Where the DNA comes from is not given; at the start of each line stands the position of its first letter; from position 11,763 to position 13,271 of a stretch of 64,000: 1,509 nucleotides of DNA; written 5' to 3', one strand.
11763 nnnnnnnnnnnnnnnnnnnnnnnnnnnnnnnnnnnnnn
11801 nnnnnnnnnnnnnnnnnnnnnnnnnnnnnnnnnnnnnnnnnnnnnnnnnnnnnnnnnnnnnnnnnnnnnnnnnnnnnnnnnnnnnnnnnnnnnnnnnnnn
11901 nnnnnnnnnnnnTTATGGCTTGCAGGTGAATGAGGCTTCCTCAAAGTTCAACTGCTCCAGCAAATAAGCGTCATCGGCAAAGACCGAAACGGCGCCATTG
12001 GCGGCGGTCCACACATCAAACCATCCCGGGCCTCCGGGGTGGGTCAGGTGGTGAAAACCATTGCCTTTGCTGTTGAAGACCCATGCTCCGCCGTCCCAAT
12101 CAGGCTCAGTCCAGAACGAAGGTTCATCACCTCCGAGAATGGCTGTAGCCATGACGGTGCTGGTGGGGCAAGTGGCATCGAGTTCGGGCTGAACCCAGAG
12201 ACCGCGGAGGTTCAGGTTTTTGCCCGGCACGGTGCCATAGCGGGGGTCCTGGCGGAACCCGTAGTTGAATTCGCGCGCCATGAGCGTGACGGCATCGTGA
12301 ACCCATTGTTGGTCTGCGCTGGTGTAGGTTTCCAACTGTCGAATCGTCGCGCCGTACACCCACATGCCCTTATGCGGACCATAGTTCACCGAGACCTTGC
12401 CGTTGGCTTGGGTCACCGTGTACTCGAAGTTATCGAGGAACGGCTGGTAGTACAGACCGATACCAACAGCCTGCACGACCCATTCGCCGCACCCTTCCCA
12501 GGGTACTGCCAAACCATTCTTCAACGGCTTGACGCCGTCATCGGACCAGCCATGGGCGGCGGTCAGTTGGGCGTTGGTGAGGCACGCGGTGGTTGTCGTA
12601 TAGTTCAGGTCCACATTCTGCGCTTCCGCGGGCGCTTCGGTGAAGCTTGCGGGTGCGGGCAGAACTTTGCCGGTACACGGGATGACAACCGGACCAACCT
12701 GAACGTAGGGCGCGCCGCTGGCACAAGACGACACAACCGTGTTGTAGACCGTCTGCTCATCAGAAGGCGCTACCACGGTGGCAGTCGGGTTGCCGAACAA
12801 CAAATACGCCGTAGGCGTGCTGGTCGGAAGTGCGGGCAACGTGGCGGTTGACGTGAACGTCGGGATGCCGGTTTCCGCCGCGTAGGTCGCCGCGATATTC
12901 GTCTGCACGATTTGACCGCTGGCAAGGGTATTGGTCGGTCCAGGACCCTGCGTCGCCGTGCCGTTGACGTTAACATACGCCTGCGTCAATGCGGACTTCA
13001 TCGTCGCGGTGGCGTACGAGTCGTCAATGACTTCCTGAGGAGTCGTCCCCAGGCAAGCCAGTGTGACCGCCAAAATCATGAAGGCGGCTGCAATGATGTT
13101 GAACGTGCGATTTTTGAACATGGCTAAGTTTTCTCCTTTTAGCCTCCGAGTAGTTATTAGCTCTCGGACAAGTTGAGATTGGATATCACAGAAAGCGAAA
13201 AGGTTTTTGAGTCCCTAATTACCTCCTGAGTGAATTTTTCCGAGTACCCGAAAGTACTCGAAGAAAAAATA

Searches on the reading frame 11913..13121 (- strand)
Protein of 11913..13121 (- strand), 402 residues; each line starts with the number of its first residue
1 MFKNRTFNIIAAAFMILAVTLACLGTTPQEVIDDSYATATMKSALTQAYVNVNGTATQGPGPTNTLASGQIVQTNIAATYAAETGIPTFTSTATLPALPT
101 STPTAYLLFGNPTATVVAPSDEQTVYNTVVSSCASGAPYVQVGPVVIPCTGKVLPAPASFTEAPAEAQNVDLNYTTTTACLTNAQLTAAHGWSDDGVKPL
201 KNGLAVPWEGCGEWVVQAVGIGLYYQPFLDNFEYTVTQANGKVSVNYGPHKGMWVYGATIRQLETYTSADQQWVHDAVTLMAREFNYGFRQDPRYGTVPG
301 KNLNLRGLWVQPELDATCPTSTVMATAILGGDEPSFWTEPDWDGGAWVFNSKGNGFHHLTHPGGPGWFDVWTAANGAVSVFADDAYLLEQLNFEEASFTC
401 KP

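Call 24: search_protein_families(library=pfam, proteins=[window:11913-13121:-], max_evalue=0.01)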
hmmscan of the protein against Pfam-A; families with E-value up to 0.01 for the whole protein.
window:11913-13121:- (402 aa): 0 families

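Call 84: search_solved_structures(query=A5, max_evalue=10)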
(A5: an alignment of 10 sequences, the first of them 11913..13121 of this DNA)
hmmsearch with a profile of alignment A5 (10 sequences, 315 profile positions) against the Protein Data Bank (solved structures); distinct sequences matched with E-value up to 10: 1.
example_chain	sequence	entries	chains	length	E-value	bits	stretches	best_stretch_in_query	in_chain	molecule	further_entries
4v81_F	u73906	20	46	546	0.55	12.4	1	58-124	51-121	T-complex protein 1 subunit zeta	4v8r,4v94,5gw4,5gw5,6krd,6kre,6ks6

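Call 94: search_protein_families(library=ncbifam, proteins=[window:11913-13121:-], max_evalue=0.01)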
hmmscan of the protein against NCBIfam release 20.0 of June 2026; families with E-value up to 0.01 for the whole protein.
window:11913-13121:- (402 aa): 0 families
